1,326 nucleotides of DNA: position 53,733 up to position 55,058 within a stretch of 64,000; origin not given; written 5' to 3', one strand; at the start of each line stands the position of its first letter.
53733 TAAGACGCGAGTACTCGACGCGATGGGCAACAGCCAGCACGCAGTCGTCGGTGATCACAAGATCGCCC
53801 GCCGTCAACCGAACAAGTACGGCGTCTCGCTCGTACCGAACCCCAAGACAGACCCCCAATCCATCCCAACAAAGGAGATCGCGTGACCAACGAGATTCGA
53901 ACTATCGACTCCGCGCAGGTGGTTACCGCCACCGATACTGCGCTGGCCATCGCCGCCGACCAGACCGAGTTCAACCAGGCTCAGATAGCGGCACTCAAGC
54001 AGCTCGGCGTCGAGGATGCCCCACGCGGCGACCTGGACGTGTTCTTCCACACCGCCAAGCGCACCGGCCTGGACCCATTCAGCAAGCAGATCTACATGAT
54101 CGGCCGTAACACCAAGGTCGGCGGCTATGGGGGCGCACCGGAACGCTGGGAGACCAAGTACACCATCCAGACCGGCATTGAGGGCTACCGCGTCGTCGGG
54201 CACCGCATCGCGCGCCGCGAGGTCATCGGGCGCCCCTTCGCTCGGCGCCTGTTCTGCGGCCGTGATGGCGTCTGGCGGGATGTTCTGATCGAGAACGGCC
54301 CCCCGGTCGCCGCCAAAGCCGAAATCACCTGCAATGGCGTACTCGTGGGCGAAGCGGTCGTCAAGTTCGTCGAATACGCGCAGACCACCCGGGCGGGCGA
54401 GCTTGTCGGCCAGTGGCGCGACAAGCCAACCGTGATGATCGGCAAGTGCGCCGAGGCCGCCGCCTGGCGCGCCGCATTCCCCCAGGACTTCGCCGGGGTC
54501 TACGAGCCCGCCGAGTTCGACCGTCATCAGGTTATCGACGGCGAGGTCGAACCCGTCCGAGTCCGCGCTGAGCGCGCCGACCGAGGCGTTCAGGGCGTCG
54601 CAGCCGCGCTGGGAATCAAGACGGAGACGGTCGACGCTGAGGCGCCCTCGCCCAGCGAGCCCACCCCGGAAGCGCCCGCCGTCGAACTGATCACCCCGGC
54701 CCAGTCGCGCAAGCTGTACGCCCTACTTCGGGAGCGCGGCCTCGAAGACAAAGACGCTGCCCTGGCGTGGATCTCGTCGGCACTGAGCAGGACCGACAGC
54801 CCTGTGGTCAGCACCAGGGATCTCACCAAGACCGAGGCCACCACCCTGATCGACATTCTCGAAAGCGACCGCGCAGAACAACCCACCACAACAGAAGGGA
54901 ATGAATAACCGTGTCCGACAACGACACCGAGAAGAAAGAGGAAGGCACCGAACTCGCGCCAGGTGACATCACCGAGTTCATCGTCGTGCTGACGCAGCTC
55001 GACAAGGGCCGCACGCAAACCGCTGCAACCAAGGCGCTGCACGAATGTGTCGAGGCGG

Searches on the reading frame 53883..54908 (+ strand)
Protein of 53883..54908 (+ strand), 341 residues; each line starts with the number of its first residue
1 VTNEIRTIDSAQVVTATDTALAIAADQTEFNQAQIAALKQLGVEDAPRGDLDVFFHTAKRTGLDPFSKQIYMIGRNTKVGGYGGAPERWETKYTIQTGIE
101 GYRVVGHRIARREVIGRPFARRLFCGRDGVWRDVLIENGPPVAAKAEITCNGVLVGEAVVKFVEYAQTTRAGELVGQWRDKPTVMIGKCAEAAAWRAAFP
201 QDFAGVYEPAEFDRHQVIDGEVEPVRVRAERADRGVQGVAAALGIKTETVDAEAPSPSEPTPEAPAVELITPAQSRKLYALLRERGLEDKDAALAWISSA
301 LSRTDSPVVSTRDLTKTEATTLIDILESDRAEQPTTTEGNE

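Call 84: search_protein_families(library=pfam, max_evalue=0.001, proteins=[window:53883-54908:+])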
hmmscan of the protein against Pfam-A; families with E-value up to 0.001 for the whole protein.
window:53883-54908:+ (341 aa): 1 family
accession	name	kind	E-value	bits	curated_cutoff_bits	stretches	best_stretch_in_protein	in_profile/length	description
PF03837.19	RecT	-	1.2e-14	54.8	24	1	54-214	27-188/198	RecT family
